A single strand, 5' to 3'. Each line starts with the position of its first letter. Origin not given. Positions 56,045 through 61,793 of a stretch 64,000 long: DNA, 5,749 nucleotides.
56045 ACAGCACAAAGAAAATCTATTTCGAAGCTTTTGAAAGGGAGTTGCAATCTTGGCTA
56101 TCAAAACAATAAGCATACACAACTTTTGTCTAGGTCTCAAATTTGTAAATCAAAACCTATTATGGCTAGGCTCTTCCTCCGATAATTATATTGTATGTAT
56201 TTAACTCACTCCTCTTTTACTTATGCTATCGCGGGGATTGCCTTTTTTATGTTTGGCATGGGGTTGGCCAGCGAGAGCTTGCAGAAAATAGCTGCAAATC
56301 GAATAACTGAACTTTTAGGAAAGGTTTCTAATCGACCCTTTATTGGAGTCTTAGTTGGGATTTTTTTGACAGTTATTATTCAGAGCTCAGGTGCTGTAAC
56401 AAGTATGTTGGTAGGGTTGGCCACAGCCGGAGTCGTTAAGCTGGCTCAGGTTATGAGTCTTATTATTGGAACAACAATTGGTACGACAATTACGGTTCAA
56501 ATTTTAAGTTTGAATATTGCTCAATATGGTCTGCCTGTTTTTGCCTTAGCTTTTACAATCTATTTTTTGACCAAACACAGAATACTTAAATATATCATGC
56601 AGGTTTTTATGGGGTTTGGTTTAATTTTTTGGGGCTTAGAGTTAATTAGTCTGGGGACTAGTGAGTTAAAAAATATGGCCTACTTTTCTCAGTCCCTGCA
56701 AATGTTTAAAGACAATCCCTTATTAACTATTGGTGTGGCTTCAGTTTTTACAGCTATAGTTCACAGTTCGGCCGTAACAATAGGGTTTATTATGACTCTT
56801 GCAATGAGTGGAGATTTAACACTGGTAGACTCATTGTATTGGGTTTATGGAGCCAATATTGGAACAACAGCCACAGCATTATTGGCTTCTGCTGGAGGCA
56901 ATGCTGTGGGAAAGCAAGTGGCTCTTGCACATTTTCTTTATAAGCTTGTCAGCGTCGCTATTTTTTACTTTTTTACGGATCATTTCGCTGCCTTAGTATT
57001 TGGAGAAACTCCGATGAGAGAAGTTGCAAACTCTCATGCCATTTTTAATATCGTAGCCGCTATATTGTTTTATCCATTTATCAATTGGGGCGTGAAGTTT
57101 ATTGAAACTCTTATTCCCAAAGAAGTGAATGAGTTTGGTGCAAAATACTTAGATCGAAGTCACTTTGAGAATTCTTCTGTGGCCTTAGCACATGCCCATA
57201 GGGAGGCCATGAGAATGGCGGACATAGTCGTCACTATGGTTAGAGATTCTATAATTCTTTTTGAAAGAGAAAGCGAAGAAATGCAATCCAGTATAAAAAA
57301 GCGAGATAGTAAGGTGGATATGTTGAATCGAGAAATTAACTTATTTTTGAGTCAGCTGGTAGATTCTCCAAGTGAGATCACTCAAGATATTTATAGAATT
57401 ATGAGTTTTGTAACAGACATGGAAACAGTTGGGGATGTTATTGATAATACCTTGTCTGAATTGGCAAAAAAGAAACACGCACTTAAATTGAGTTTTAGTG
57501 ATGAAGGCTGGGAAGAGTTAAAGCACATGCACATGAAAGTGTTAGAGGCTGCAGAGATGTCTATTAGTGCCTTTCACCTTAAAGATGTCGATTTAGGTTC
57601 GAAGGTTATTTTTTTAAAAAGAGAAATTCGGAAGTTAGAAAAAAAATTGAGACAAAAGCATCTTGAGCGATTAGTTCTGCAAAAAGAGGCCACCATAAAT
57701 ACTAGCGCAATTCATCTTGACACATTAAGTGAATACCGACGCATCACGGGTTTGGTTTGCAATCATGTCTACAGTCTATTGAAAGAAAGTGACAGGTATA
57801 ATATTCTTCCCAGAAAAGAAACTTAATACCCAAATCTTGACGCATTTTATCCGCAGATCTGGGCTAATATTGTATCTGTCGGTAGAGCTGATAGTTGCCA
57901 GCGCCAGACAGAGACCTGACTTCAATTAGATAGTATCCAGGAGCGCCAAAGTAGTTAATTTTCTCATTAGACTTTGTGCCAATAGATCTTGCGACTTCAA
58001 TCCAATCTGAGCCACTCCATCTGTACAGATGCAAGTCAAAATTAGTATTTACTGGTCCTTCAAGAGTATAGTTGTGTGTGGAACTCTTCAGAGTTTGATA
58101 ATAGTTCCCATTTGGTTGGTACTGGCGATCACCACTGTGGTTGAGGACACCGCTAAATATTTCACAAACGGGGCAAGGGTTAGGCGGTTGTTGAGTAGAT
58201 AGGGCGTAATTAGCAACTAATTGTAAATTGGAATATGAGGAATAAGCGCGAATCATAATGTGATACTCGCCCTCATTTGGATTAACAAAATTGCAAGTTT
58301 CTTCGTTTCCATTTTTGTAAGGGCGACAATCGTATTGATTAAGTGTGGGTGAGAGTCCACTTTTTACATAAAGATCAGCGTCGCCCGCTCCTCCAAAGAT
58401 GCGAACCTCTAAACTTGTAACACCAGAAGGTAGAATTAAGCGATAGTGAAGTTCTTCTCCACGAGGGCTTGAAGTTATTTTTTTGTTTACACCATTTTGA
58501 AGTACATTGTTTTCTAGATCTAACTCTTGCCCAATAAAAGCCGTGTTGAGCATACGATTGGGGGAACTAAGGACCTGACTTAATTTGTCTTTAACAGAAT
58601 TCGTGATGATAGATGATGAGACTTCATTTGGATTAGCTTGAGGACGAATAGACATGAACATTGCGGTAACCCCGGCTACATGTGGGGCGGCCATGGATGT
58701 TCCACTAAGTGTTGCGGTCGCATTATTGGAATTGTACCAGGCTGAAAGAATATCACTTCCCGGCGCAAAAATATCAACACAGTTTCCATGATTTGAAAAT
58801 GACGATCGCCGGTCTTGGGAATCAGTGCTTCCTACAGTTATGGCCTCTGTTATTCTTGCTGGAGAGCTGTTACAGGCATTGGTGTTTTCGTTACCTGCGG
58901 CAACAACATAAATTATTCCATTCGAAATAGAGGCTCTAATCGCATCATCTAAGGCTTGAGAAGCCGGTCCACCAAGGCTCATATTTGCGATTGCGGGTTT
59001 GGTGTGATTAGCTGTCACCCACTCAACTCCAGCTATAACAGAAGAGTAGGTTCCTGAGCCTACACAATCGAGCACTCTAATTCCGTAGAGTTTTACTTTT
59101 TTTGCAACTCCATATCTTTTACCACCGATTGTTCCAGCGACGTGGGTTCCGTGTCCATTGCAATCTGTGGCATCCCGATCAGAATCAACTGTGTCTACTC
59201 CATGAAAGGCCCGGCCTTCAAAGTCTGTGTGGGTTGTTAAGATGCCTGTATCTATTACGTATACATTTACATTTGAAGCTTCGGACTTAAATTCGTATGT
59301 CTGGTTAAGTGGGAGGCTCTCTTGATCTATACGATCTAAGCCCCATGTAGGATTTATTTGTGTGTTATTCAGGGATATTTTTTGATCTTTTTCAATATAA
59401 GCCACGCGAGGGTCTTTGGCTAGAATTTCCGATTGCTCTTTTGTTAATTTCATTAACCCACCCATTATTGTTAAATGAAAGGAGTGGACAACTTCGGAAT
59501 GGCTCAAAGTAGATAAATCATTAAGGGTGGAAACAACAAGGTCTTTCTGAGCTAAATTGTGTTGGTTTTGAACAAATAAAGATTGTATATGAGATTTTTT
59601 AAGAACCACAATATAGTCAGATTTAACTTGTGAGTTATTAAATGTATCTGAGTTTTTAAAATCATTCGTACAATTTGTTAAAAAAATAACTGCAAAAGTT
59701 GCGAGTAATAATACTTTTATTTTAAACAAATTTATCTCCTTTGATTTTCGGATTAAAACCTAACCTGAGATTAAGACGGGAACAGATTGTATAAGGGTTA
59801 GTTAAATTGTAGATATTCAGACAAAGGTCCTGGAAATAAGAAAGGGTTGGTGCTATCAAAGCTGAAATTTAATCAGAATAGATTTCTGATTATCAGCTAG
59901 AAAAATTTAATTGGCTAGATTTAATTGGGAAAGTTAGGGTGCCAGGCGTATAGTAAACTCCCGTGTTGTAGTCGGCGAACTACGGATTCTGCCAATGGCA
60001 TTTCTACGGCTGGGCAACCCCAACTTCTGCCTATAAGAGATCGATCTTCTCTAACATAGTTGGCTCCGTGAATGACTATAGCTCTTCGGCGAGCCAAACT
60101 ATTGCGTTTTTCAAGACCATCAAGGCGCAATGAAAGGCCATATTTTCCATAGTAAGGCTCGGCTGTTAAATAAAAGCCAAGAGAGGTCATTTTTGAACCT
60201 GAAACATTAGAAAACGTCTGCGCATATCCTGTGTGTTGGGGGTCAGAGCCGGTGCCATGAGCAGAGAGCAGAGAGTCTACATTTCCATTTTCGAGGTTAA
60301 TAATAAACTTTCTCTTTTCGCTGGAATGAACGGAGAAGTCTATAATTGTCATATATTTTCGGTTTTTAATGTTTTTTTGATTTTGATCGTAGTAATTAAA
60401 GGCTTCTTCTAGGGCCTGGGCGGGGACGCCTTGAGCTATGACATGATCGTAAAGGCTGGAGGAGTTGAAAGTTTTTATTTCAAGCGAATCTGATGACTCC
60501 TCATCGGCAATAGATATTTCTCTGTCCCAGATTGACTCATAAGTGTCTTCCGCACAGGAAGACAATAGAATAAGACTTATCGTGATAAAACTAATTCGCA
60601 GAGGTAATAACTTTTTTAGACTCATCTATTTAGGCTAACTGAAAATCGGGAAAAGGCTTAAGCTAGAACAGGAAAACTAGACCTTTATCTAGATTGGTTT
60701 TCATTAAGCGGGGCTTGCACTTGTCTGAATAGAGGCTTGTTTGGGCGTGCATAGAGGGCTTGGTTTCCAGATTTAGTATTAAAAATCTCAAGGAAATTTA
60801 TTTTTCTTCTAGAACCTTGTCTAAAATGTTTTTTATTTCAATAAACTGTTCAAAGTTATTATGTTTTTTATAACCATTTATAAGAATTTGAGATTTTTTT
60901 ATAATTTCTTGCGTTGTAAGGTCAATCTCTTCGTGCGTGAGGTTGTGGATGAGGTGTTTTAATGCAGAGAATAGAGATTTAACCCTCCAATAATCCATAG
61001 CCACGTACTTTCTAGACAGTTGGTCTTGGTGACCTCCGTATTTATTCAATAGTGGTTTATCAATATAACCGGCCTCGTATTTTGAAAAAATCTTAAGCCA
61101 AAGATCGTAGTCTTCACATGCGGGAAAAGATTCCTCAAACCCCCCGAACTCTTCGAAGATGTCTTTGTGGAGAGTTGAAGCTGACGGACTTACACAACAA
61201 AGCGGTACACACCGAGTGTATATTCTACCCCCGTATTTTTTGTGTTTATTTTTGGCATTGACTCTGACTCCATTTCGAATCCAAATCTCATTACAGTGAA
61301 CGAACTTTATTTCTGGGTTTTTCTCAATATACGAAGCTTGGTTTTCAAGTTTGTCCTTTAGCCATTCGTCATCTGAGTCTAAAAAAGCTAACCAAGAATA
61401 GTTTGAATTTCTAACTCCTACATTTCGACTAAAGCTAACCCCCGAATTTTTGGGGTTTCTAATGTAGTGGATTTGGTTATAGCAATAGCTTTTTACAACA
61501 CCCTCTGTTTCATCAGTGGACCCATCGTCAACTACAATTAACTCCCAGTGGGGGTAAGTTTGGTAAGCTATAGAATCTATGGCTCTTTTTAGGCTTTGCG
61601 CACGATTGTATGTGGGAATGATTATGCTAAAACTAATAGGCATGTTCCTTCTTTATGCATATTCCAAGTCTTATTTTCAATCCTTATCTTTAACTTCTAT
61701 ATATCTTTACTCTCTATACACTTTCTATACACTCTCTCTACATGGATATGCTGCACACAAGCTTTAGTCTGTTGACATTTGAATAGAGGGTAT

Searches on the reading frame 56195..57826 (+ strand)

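Call 43: search_protein_families(library=pfam, proteins=[window:56195-57826:+], max_evalue=0.00001)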
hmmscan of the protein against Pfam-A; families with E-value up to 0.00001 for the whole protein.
window:56195-57826:+ (543 aa): 2 families
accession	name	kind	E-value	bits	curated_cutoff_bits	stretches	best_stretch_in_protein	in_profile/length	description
PF02690.20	Na_Pi_cotrans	-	1.8e-46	158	29.1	2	17-152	1-136/137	Na+/Pi-cotransporter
PF01895.24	PhoU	-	7.9e-16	58.7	23.5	2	339-418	2-84/89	PhoU domain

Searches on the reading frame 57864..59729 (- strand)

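Call 43: search_protein_families(library=pfam, proteins=[window:57864-59729:-], max_evalue=0.00001)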
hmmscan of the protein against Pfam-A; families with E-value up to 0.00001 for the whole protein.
window:57864-59729:- (621 aa): 3 families
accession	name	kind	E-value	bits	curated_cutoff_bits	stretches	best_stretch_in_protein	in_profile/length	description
PF00082.27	Peptidase_S8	-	5.3e-48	164.2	21.8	1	153-380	3-274/288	Subtilase family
PF04151.21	PPC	-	9.4e-18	65.3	25.9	1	429-494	5-69/70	Bacterial pre-peptidase C-terminal domain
PF05922.21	Inhibitor_I9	-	2.3e-09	38.2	21.2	1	39-120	2-81/82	Peptidase inhibitor I9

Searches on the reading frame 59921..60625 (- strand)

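Call 43: search_protein_families(library=pfam, proteins=[window:59921-60625:-], max_evalue=0.00001)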
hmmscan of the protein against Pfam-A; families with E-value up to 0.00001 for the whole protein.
window:59921-60625:- (234 aa): 1 family
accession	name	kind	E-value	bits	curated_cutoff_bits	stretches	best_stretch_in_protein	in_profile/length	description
PF13645.11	YkuD_2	-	1e-48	165.4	27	1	65-228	3-169/169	L,D-transpeptidase catalytic domain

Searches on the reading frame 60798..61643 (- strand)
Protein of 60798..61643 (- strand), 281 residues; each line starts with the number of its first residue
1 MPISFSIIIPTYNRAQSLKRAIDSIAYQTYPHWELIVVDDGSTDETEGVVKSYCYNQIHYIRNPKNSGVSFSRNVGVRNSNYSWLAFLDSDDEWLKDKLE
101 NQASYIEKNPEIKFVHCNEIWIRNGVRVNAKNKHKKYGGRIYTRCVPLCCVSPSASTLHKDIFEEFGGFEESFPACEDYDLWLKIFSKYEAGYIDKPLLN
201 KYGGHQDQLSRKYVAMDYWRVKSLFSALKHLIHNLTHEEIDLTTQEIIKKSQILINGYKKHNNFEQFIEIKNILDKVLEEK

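Call 43: search_protein_families(library=pfam, proteins=[window:60798-61643:-], max_evalue=0.00001)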
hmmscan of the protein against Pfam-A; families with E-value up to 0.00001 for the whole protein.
window:60798-61643:- (281 aa): 3 families
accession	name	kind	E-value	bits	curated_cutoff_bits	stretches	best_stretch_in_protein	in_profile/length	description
PF00535.33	Glycos_transf_2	-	2.7e-37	128.7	23.3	1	6-165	1-166/168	Glycosyl transferase family 2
PF10111.15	Glyco_tranf_2_2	-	7.2e-18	65.5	27.3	1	6-191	1-205/276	Glycosyltransferase like family 2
PF13641.12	Glyco_tranf_2_3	-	5e-16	59.8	27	1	5-185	3-194/230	Glycosyltransferase like family 2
